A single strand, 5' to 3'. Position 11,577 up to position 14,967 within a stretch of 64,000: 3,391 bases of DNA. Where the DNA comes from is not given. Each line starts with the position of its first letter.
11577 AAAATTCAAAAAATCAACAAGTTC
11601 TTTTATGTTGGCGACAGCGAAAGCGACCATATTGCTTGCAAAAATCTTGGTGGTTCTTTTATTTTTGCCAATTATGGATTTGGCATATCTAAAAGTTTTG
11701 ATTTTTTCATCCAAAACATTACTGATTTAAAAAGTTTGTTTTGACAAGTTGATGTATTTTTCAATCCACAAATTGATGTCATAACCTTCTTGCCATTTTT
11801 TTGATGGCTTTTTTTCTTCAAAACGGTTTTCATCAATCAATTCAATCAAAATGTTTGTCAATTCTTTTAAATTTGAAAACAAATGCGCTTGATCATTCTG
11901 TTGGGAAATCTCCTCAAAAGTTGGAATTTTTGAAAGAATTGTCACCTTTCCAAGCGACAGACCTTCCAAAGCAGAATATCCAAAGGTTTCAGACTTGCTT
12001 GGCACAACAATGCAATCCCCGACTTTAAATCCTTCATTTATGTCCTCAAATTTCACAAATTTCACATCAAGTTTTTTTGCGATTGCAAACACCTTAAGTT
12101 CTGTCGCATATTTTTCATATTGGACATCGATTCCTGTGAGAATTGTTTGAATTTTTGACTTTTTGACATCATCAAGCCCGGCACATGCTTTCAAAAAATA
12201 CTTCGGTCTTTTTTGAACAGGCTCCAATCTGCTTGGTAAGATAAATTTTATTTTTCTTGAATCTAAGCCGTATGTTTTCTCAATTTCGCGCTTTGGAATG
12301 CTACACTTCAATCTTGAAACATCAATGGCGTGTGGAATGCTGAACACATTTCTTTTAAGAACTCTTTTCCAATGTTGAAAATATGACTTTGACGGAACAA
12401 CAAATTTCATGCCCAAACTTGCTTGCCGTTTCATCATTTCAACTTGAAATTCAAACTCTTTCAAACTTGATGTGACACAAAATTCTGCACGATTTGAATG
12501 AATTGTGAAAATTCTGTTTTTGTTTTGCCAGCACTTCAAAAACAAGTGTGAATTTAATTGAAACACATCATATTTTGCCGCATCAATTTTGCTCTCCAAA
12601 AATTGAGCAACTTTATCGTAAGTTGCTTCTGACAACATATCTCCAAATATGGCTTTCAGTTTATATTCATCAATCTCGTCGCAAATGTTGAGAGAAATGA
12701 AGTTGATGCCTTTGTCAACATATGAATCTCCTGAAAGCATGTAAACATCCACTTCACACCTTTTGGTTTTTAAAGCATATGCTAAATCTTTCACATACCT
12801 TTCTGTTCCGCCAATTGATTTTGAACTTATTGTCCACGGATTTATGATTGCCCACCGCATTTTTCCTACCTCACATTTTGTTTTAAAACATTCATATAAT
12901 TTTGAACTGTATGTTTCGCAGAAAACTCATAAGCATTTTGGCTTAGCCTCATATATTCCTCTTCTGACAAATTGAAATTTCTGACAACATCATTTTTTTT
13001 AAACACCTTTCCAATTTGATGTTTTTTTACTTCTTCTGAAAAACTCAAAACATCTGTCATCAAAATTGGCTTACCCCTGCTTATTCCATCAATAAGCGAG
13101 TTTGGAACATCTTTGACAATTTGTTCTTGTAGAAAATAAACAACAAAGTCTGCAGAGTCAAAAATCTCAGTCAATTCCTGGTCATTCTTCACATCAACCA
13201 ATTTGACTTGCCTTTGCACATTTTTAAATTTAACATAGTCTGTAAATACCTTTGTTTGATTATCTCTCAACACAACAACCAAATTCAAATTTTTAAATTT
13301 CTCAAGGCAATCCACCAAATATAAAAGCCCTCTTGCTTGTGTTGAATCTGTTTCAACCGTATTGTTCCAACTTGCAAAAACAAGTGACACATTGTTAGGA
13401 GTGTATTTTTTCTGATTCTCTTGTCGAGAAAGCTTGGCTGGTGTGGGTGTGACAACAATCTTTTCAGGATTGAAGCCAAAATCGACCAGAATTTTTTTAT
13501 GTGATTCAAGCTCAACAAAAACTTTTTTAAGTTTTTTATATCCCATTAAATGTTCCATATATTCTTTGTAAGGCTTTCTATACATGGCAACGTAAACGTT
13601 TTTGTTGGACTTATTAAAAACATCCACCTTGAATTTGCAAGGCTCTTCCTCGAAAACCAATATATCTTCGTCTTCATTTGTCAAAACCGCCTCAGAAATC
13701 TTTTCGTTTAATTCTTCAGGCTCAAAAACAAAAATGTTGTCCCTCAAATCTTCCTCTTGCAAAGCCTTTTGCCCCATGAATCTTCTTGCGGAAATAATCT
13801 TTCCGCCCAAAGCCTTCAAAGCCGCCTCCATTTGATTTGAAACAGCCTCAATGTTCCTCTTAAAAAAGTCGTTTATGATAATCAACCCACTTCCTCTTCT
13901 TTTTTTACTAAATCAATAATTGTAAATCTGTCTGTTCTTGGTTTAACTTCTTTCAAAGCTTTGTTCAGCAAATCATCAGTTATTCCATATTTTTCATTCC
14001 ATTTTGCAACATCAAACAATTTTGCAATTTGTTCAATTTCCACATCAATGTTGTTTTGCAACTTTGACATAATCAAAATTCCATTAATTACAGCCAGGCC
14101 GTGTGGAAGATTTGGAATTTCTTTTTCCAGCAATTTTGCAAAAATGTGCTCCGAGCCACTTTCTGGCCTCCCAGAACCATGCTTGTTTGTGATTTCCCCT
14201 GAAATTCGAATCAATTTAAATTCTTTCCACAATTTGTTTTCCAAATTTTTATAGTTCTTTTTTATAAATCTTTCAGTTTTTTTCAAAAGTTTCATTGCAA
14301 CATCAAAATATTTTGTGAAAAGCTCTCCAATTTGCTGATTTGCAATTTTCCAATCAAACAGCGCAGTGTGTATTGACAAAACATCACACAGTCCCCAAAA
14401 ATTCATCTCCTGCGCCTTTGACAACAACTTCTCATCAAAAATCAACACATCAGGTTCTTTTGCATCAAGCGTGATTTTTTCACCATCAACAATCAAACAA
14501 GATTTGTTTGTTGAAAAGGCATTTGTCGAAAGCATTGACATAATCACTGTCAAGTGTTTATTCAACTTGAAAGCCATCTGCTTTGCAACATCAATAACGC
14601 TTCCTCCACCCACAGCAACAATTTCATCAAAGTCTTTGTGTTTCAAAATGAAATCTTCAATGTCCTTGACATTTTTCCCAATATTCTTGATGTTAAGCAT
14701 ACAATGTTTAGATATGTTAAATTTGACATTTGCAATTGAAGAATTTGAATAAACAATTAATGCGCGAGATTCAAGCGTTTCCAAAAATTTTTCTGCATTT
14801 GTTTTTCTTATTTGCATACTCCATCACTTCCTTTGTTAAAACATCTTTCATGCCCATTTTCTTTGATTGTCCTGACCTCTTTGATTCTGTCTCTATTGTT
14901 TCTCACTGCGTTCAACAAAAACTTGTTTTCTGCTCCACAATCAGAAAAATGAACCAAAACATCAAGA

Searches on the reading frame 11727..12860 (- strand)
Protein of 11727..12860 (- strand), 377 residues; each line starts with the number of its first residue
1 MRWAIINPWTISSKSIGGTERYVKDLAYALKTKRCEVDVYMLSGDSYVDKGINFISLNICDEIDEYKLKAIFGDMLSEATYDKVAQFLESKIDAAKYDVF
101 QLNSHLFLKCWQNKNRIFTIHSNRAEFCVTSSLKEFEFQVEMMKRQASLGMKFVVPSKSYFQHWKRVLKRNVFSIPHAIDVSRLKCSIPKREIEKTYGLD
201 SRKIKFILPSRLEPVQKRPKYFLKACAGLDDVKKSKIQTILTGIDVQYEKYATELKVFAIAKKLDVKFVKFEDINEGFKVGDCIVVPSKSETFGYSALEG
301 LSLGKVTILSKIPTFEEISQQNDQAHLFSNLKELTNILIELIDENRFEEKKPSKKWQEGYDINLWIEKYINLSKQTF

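Call 11: search_protein_families(library=pfam, proteins=[window:11727-12860:-], max_evalue=0.001)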
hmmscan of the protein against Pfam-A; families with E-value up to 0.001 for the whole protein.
window:11727-12860:- (377 aa): 3 families
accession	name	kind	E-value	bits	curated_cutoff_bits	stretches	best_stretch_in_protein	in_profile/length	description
PF00534.26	Glycos_transf_1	-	7.8e-15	55.3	26.4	1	190-345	2-159/172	Glycosyl transferases group 1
PF13692.12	Glyco_trans_1_4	-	5.2e-11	43.4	27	1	206-343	4-141/142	Glycosyl transferases group 1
PF13439.12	Glyco_transf_4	-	3e-09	37.6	28.5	1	16-183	1-170/170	Glycosyltransferase Family 4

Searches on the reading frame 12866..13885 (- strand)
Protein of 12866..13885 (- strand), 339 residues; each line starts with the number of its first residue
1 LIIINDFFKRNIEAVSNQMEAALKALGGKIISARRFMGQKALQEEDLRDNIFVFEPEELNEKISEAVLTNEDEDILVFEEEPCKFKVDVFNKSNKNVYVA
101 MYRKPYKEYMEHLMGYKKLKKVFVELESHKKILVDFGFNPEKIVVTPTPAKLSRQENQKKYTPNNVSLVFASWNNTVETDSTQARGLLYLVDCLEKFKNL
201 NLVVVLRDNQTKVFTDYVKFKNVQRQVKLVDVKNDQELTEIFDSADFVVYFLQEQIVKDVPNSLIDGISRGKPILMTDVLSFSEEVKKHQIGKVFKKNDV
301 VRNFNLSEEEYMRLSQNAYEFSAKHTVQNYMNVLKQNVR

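Call 11: search_protein_families(library=pfam, proteins=[window:12866-13885:-], max_evalue=0.001)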
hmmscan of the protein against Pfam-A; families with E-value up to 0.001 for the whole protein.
window:12866-13885:- (339 aa): 2 families
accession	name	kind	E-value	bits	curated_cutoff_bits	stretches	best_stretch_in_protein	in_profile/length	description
PF00534.26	Glycos_transf_1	-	3.4e-06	27.2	26.4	1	194-319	37-170/172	Glycosyl transferases group 1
PF13692.12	Glyco_trans_1_4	-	5.2e-05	24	27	1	185-299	15-128/142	Glycosyl transferases group 1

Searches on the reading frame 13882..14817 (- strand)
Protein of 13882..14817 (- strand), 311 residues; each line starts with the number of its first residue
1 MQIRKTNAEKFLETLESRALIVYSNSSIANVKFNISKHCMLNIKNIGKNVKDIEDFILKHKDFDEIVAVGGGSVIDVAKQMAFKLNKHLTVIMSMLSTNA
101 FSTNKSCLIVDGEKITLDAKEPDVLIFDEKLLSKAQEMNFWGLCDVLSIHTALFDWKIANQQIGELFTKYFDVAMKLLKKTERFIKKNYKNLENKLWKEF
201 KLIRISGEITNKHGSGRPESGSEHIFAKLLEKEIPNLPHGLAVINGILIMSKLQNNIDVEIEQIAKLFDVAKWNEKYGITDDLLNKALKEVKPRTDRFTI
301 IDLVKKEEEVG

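Call 11: search_protein_families(library=pfam, proteins=[window:13882-14817:-], max_evalue=0.001)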
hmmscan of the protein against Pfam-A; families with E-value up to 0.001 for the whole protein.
window:13882-14817:- (311 aa): 2 families
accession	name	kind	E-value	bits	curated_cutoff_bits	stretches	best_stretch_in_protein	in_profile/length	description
PF13685.12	Fe-ADH_2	-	1e-14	55.2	28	1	45-135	58-148/149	Iron-containing alcohol dehydrogenase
PF00465.25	Fe-ADH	-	2.1e-08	34.4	31.3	1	53-106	69-141/168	Iron-containing alcohol dehydrogenase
